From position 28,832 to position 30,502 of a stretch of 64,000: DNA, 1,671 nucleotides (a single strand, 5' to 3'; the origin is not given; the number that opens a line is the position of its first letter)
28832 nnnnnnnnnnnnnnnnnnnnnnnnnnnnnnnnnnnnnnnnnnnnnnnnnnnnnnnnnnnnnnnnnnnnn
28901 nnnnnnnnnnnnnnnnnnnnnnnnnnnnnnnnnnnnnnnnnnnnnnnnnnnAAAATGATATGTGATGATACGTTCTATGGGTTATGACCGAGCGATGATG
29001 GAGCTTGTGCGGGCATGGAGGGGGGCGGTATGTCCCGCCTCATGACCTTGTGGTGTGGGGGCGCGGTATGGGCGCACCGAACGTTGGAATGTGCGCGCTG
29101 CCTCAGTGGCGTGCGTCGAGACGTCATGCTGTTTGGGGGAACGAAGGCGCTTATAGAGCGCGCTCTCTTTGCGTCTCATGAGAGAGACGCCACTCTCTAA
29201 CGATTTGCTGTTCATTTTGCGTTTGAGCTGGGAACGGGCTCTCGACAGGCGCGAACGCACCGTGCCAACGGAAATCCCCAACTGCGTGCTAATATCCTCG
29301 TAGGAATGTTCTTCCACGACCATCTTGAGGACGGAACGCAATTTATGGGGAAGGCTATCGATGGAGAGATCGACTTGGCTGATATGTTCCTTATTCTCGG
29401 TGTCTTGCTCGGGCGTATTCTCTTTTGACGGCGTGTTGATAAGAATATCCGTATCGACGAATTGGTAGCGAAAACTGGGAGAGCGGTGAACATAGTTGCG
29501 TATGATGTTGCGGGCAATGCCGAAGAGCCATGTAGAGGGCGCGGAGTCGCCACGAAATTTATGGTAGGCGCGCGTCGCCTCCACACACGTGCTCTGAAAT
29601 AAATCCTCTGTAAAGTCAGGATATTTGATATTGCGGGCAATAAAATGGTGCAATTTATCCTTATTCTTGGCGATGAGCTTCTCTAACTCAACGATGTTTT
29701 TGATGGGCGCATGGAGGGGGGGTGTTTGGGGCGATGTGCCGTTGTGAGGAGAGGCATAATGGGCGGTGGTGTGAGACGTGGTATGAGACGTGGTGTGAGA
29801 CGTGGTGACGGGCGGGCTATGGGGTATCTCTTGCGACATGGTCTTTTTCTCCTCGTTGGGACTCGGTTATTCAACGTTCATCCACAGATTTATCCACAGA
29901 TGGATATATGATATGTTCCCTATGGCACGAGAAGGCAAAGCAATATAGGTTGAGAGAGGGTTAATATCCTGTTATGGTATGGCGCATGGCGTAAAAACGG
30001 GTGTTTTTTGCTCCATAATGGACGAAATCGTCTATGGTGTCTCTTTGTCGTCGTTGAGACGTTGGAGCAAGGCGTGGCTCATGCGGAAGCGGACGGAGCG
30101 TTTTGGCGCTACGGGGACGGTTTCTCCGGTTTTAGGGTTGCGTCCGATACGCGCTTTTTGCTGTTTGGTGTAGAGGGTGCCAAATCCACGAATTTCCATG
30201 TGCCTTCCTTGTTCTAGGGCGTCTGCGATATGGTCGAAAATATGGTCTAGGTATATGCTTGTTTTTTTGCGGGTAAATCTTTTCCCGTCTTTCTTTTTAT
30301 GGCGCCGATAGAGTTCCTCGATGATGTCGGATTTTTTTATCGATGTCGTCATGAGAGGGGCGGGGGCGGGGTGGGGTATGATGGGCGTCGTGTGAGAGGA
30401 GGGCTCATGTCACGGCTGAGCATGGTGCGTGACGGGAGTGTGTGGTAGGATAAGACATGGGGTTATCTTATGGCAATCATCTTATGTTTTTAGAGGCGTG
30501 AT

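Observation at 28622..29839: ECF sigma factor plus STAS anti-sigma antagonist operon next to the T3SS (BtrS/BtrV-like arrangement)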

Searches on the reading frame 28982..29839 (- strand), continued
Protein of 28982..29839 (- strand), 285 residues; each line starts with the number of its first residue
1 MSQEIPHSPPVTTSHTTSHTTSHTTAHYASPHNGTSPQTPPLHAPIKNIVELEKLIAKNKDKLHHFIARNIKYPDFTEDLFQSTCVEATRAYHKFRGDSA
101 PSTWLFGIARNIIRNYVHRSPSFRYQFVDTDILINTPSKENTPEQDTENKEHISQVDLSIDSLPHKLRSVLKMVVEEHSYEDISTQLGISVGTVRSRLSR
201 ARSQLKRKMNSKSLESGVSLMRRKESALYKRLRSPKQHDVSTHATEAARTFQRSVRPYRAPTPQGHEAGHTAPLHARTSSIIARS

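Call 68: find_related_loci(query=A5, collection=metagenome_contigs, flank=10000)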
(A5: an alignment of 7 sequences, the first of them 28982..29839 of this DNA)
Query A5 (285 aa) in metagenome_contigs; peptide patterns used: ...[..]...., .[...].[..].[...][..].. (x = any residue, [..] = any of these).
600 stretches matched a pattern (row limit reached: there are more); 524 encode a relative of the query (tblastn E <= 1e-3); the best 80 are kept; 80 distinct loci.
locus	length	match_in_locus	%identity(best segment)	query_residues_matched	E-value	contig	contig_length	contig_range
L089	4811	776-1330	36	22-213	4e-36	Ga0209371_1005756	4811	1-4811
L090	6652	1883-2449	36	10-212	1e-35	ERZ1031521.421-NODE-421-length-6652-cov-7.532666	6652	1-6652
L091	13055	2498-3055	38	30-220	8e-35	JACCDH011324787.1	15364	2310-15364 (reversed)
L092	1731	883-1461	37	34-234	1e-34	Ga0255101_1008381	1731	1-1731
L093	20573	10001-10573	38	29-220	1e-33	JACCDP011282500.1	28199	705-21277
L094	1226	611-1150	38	36-220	3e-34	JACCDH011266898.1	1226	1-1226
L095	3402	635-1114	39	51-209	5e-33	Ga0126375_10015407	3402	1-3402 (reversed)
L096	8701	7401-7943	37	35-220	6e-33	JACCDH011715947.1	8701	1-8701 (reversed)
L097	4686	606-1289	32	11-245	2e-32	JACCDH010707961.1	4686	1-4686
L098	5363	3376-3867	39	54-220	5e-32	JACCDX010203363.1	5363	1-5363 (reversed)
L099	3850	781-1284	38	50-220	2e-32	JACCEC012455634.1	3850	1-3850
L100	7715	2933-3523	35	23-220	3e-32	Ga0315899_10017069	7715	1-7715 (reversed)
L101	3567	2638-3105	40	52-206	2e-32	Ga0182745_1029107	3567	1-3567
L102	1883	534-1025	39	54-220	6e-32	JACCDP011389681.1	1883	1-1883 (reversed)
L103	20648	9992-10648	34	35-233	2e-31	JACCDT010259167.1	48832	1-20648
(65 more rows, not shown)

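Call 71: predict_structure(alignment_id=A3)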
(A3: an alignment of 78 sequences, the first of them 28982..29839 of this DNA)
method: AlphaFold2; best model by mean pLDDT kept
length: 285 residues; sequences in the alignment: 78
mean_pLDDT: 77.2   pTM: 0.43
mean pLDDT of the five models: 77.2, 77.0, 76.2, 76.1, 75.1
residues with pLDDT >= 90: 126; 70-90: 43; 50-70: 80; < 50: 36
segments of 3 or more residues with pLDDT < 50: 17-22, 42-45, 246-254
pLDDT, mean of each block of 10 residues (from residue 1): 59 46 50 53 62 97 98 95 98 93 97 95 83 83 86 92 98 97 98 98 94 66 62 60 48 54 59 52 55
secondary structure, 60 per line:
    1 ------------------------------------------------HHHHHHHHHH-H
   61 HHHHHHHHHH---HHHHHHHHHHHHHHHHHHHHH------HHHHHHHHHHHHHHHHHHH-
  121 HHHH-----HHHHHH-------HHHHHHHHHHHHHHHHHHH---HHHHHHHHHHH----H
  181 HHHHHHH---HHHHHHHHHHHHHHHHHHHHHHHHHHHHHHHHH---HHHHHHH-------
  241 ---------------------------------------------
elements in order: H49-58 H60-70 H74-94 H101-119 H121-124 H130-135 H143-161 H165-175 H180-187 H191-223 H227-233

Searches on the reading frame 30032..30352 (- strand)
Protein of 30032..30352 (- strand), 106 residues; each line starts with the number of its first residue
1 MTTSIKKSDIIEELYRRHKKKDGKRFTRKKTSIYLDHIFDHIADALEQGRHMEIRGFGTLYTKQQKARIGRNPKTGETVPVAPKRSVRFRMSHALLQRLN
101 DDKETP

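Call 3: search_protein_families(library=pfam, proteins=[window:30032-30352:-], max_evalue=0.01)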
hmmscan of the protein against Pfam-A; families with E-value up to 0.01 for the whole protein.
window:30032-30352:- (106 aa): 3 families
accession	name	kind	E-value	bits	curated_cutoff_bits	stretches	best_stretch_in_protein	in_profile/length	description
PF00216.26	Bac_DNA_binding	-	5.5e-24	84.7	22.4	1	6-100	2-90/90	Bacterial DNA-binding protein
PF18291.6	HU-HIG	-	0.00088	19.8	26.2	1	25-101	46-120/125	HU domain fused to wHTH, Ig, or Glycine-rich motif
PF14908.11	HU-CCDC81_euk_1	-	0.0032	17.9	26.1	1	33-75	26-68/89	CCDC81 eukaryotic HU domain 1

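Call 79: search_protein_families(library=ncbifam, proteins=[window:30032-30352:-], max_evalue=0.001)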
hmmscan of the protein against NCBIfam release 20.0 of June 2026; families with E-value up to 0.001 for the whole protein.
window:30032-30352:- (106 aa): 6 families
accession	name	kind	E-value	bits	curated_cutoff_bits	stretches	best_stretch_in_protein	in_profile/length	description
NF001401.0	PRK00285.1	equivalog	7.6e-22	77.4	111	1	3-104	4-99/103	integration host factor subunit alpha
NF001222.0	PRK00199.1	equivalog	1.9e-19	69.7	115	1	6-102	2-93/95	integration host factor subunit beta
TIGR00987.1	himA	equivalog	1.3e-18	67.2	120.25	1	7-102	4-93/96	integration host factor subunit alpha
TIGR00988.1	hip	equivalog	2.7e-16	59.7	119.95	1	13-101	5-92/94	integration host factor subunit beta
NF007945.0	PRK10664.1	equivalog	6.1e-10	39.5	157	1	32-97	22-87/90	nucleoid-associated protein HU-beta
NF008023.0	PRK10753.1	equivalog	3e-06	27.5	162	1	32-90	22-80/90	nucleoid-associated protein HU-alpha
